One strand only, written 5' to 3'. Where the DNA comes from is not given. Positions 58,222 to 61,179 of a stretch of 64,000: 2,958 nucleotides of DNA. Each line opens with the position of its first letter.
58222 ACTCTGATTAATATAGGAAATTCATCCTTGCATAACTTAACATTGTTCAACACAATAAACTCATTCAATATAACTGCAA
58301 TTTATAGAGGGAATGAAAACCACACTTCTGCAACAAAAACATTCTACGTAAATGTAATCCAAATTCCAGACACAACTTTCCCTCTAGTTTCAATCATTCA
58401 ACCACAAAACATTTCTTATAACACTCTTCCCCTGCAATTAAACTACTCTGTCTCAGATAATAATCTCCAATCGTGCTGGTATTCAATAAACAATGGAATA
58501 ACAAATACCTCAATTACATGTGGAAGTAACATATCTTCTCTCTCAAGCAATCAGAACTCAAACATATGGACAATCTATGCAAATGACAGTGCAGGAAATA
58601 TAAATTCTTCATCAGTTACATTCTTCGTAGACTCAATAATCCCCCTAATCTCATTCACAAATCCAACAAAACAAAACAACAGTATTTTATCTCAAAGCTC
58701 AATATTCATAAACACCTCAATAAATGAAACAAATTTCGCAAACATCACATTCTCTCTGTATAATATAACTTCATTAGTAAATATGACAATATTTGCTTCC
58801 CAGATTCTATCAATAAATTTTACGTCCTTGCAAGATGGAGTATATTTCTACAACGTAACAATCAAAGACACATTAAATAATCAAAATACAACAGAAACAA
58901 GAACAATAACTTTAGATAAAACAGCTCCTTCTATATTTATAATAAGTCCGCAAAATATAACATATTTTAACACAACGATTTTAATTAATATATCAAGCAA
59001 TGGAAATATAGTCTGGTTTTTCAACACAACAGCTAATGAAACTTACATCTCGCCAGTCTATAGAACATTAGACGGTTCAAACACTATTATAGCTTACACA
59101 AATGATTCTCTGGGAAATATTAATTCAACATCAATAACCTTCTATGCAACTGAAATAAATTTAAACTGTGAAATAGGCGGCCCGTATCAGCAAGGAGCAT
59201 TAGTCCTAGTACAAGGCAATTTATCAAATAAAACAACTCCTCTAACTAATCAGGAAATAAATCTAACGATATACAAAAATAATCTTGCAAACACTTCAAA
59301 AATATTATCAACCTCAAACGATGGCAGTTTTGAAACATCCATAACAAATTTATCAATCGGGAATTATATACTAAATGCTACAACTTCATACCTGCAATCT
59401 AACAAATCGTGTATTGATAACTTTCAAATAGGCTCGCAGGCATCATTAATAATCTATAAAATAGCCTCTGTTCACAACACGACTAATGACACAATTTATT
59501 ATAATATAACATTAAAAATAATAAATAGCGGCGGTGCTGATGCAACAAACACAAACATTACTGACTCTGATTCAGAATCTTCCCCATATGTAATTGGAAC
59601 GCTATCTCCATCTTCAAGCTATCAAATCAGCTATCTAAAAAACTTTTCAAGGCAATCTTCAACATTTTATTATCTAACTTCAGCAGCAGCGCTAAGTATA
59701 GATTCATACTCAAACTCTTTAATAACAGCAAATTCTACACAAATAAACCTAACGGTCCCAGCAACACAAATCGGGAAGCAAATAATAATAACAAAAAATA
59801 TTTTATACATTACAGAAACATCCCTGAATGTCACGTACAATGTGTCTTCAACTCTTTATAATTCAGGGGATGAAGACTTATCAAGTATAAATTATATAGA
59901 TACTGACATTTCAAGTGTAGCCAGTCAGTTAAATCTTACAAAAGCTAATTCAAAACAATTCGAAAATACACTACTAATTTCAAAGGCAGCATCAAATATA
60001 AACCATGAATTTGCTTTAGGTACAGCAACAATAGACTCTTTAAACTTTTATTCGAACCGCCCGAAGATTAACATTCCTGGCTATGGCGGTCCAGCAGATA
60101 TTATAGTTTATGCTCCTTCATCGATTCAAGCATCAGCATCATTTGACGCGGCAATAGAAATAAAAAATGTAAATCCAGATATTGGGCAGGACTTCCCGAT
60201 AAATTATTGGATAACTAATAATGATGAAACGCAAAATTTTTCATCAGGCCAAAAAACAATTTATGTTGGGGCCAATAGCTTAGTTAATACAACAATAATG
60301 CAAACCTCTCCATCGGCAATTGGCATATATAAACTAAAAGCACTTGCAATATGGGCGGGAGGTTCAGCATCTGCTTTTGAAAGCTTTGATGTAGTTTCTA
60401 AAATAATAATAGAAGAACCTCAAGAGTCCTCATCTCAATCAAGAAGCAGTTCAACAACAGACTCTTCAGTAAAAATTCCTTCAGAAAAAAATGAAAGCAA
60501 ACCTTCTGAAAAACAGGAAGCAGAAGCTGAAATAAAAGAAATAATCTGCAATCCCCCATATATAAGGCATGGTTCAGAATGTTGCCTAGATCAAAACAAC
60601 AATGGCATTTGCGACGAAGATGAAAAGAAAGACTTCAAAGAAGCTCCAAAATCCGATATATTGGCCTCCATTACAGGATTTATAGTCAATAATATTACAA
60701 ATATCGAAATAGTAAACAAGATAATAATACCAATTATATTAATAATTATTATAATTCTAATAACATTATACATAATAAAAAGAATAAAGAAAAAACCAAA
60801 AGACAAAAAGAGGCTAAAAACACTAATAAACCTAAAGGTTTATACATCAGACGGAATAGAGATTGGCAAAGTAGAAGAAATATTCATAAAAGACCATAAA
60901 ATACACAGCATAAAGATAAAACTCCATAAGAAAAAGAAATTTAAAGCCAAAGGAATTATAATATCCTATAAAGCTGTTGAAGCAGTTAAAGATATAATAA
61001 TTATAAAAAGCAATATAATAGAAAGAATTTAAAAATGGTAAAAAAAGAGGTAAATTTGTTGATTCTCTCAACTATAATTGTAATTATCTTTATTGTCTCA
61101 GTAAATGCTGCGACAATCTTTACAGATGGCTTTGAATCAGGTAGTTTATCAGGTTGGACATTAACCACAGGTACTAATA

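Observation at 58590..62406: Identical 329-bp segment shared by the two tandem giant genes, which looks like recent gene conversion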

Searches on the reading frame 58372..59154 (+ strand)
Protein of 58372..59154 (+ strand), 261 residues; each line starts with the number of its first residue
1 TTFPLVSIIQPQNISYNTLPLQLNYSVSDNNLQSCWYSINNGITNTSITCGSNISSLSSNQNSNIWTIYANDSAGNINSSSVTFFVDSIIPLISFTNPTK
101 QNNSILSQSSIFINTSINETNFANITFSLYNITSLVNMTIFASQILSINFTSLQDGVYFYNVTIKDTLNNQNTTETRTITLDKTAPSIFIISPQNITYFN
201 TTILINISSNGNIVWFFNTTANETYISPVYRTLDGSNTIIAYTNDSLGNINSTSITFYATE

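Call 58: predict_structure(alignment_id=A1)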
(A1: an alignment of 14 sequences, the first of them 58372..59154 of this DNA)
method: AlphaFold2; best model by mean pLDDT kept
length: 261 residues; sequences in the alignment: 14
mean_pLDDT: 86.8   pTM: 0.57
mean pLDDT of the five models: 86.8, 85.7, 85.5, 83.2, 81.4
residues with pLDDT >= 90: 127; 70-90: 116; 50-70: 18; < 50: 0
segments of 3 or more residues with pLDDT < 50: none
pLDDT, mean of each block of 10 residues (from residue 1): 88 80 90 91 81 86 89 93 79 89 93 88 89 93 89 94 83 91 90 90 88 71 71 87 87 90 78
secondary structure, 60 per line:
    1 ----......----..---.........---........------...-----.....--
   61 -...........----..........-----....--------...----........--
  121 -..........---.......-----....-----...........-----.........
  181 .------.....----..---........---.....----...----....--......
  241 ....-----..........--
elements in order: E5-10 E20-28 E32-39 E46-48 E54-58 E62-72 E77-86 E92-95 E104-106 E111-118 E122-131 E135-141 E147-150 E156-166 E172-181 E188-192 E202-209 E213-217 E222-224 E229-232 E235-244 E250-259

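Call 60: fold_search(model_id=the predicted structure, library=pdb)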
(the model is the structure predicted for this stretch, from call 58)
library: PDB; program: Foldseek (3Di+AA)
matches with E <= 10: 1938; with E <= 0.001: 453
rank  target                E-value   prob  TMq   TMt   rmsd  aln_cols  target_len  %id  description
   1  6xi1_AAA              1.9e-09  1.00  0.30  0.22  12.6       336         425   11  Crystal structure of tetra-tandem repeat in extending RTX adhesin from Aeromonas hydrophila (released 2020-10-14)
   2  9flw_A                2.1e-09  1.00  0.34  0.21  10.8       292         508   16  CryoEM structure of the fragment-6 (3571-4078) in the grappling hook protein A (GhpA) in the bacterium Aureispira sp.  (released 2024-10-16)
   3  6xi1_BBB              4.3e-09  1.00  0.30  0.22  12.5       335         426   11  Crystal structure of tetra-tandem repeat in extending RTX adhesin from Aeromonas hydrophila (released 2020-10-14)
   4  5k6x_A                7.5e-09  1.00  0.43  0.32  19.8       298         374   11  Sidekick-2 immunoglobulin domains 1-4, crystal form 1 (released 2016-09-28)
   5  2yn3_A                7.8e-09  1.00  0.46  0.44   7.6       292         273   15  Structural insight into the giant calcium-binding adhesin SiiE: implications for the adhesion of Salmonella enterica t (released 2013-04-03)
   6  2yn5_A                8.2e-09  1.00  0.42  0.40   8.8       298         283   14  Structural insight into the giant calcium-binding adhesin SiiE: implications for the adhesion of Salmonella enterica t (released 2013-04-03)
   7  5k6x_B                1.9e-08  1.00  0.43  0.32  20.0       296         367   12  Sidekick-2 immunoglobulin domains 1-4, crystal form 1 (released 2016-09-28)
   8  9flp_A                2.0e-08  1.00  0.30  0.13  10.8       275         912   15  CryoEM structure of the neck (1403-2314) in the grappling hook protein A (GhpA) in the bacterium Aureispira sp. CCB-QB (released 2024-10-16)
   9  5irb_B                2.1e-08  1.00  0.32  0.28  14.7       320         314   15  Structural insight into host cell surface retention of a 1.5-MDa bacterial ice-binding adhesin (released 2017-07-19)
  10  5k70_C                2.2e-08  1.00  0.39  0.29  20.3       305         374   12  Sidekick-2 immunoglobulin domains 1-4 H18R/N22S mutant (released 2016-09-28)
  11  5k6z_B                2.7e-08  1.00  0.46  0.33  19.3       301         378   11  Sidekick chimera containing sidekick-2 immunoglobulin domains 1-2 and sidekick-1 immunoglobulin domains 3-4 (released 2016-09-28)
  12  9flu_A                2.9e-08  1.00  0.31  0.27  12.5       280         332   14  CryoEM structure of the fragment-1 (3402-3733) in the grappling hook protein A (GhpA) in the bacterium Aureispira sp.  (released 2024-10-16)
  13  6eg0_B                3.2e-08  1.00  0.40  0.35  11.1       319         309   11  Crystal structure of Dpr4 Ig1-Ig2 in complex with DIP-Eta Ig1-Ig3 (released 2018-11-28)
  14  3b43                  3.4e-08  1.00  0.25  0.15  12.4       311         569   11  I-band fragment I65-I70 from titin (released 2008-01-22)
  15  2yn5_B                4.1e-08  1.00  0.42  0.39   8.5       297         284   14  Structural insight into the giant calcium-binding adhesin SiiE: implications for the adhesion of Salmonella enterica t (released 2013-04-03)
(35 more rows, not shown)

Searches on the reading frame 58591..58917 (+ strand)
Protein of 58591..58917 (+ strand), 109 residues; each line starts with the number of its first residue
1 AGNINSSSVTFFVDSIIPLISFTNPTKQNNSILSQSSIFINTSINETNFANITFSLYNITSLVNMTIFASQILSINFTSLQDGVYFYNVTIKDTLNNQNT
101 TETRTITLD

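Call 15: find_related_loci(query=window:58591-58917:+, collection=genome_contigs, flank=10000)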
Query window:58591-58917:+ (109 aa) in genome_contigs; peptide patterns used: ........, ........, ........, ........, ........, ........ (x = any residue, [..] = any of these).
117 stretches matched a pattern; 8 encode a relative of the query (tblastn E <= 1e-3); 8 distinct loci.
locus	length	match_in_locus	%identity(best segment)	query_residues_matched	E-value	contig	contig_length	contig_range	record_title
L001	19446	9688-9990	77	9-109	9e-38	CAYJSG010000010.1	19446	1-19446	MAG TPA_asm: Candidatus Woesearchaeota archaeon isolate ERP125453_co1_184 genome assembly, contig: NODE_2766_length_1944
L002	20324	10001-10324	65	1-109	4e-37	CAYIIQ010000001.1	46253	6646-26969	MAG TPA_asm: Candidatus Woesearchaeota archaeon isolate ERP119705_co24_1048 genome assembly, contig: NODE_612_length_462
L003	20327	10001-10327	57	2-109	2e-30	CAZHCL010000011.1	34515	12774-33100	MAG TPA_asm: Candidatus Woesearchaeota archaeon isolate binchicken_co241_47 genome assembly, contig: NODE_1163_length_34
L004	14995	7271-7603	53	1-108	2e-27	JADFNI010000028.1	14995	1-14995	MAG: Nanoarchaeota archaeon isolate B62T1B5 B62T1B5_NODE4093, whole genome shotgun sequence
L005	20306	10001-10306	54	13-109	4e-25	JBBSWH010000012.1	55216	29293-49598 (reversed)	MAG: Nanoarchaeota archaeon isolate H52-bin084_1 H52_bin084_1_000000000012, whole genome shotgun sequence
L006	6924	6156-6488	47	1-108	1e-24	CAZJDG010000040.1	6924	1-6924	MAG TPA_asm: Candidatus Woesearchaeota archaeon isolate binchicken_co85_60 genome assembly, contig: NODE_4705_length_692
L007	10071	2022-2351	45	1-108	2e-24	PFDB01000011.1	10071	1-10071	MAG: Candidatus Pacearchaeota archaeon CG10_big_fil_rev_8_21_14_0_10_34_76 CG10_8_21_14_0.10_scaffold_7724_c, whole geno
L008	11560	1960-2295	36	1-109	2e-17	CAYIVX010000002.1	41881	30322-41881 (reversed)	MAG TPA_asm: Candidatus Woesearchaeota archaeon isolate ERP119705_co5_617 genome assembly, contig: NODE_974_length_41881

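Call 24: find_related_loci(query=window:58591-58917:+, collection=metagenome_contigs, flank=10000)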
Query window:58591-58917:+ (109 aa) in metagenome_contigs; peptide patterns used: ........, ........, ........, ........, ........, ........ (x = any residue, [..] = any of these).
187 stretches matched a pattern; 14 encode a relative of the query (tblastn E <= 1e-3); 14 distinct loci.
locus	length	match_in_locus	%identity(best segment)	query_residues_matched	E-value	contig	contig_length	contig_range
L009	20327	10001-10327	82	1-109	3e-51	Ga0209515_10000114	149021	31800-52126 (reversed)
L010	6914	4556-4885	76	1-109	6e-48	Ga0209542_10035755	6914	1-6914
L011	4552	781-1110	76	1-109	7e-48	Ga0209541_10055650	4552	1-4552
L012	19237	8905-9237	52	1-109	3e-31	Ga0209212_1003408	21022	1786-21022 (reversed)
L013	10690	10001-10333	52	1-109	3e-31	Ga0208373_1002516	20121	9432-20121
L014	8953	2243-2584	54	1-109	6e-31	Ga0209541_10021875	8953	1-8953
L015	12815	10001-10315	52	5-109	6e-29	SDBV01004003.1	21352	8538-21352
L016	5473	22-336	52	1-104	8e-28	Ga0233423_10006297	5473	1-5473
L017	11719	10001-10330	50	1-109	3e-25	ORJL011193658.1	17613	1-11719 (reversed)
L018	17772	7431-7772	50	1-109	1e-24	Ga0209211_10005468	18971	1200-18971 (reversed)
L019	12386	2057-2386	45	1-108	3e-24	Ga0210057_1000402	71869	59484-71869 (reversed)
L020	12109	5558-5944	35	5-109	5e-14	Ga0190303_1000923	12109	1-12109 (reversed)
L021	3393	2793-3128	34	1-109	7e-6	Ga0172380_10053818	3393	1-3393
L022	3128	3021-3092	63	5-28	8e-5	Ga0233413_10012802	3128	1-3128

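Call 42: search_protein_families(library=pfam, proteins=[window:58633-58917:+], max_evalue=1)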
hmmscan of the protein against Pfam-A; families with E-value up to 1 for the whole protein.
window:58633-58917:+ (95 aa): 4 families
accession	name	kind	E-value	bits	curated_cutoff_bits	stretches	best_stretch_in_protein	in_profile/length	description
PF22352.2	K319L-like_PKD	-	0.003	17.9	27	1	51-89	42-80/84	K319L-like, PKD domain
PF19077.6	Big_13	-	0.0051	17.7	27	1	34-95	39-101/102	Bacterial Ig-like domain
PF18962.6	Por_Secre_tail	-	0.018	15.7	27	1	10-79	4-66/75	Secretion system C-terminal sorting domain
PF13576.12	Pentapeptide_3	-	0.19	12.4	27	0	20-41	18-39/48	Pentapeptide repeats (9 copies)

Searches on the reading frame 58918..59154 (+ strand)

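Call 42: search_protein_families(library=pfam, proteins=[window:58918-59154:+], max_evalue=1)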
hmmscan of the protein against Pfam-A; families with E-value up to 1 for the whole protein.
window:58918-59154:+ (79 aa): 3 families
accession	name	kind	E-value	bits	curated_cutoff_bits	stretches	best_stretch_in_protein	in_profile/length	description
PF19077.6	Big_13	-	0.021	15.7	27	1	19-75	41-98/102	Bacterial Ig-like domain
PF19209.5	CoV_S1_C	-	0.023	15.3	27.1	1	8-43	16-49/58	Coronavirus spike glycoprotein S1, C-terminal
PF08541.16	ACP_syn_III_C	-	0.076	13.6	26.6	1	29-74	9-54/90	3-Oxoacyl-[acyl-carrier-protein (ACP)] synthase III C terminal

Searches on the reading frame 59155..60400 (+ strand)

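Call 42: search_protein_families(library=pfam, proteins=[window:59155-60400:+], max_evalue=1)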
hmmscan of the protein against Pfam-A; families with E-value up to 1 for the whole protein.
window:59155-60400:+ (415 aa): 1 family
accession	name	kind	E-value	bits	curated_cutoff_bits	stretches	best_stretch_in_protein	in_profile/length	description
PF02369.22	Big_1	-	0.015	15.8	34.9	1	28-78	31-81/93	Bacterial Ig-like domain (group 1)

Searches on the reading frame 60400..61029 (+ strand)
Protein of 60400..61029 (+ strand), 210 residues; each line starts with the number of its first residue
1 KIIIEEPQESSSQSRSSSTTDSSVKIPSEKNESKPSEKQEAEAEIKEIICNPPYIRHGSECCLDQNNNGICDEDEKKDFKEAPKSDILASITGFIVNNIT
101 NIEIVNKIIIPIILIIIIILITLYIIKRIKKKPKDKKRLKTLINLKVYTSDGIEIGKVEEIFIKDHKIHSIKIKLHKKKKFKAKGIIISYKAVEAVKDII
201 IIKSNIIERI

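Call 42: search_protein_families(library=pfam, proteins=[window:60400-61029:+], max_evalue=1)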
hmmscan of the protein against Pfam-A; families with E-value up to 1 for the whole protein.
window:60400-61029:+ (210 aa): 5 families
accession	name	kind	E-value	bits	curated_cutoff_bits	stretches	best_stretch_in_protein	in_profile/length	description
PF05239.21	PRC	-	8.6e-11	42.1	21.2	1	136-204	3-73/78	PRC-barrel domain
PF00985.22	MSA_2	-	0.0028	18.5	23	1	11-115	57-162/171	Merozoite Surface Antigen 2 (MSA-2) family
PF15102.11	TMEM154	-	0.0031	17.8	30.3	1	97-138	56-98/153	TMEM154 protein family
PF11857.13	DUF3377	-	0.016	15.6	26.5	1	105-134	29-57/72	Domain of unknown function (DUF3377)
PF09402.16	MSC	-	0.039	13.8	29.7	1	84-144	196-256/337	Man1-Src1p-C-terminal domain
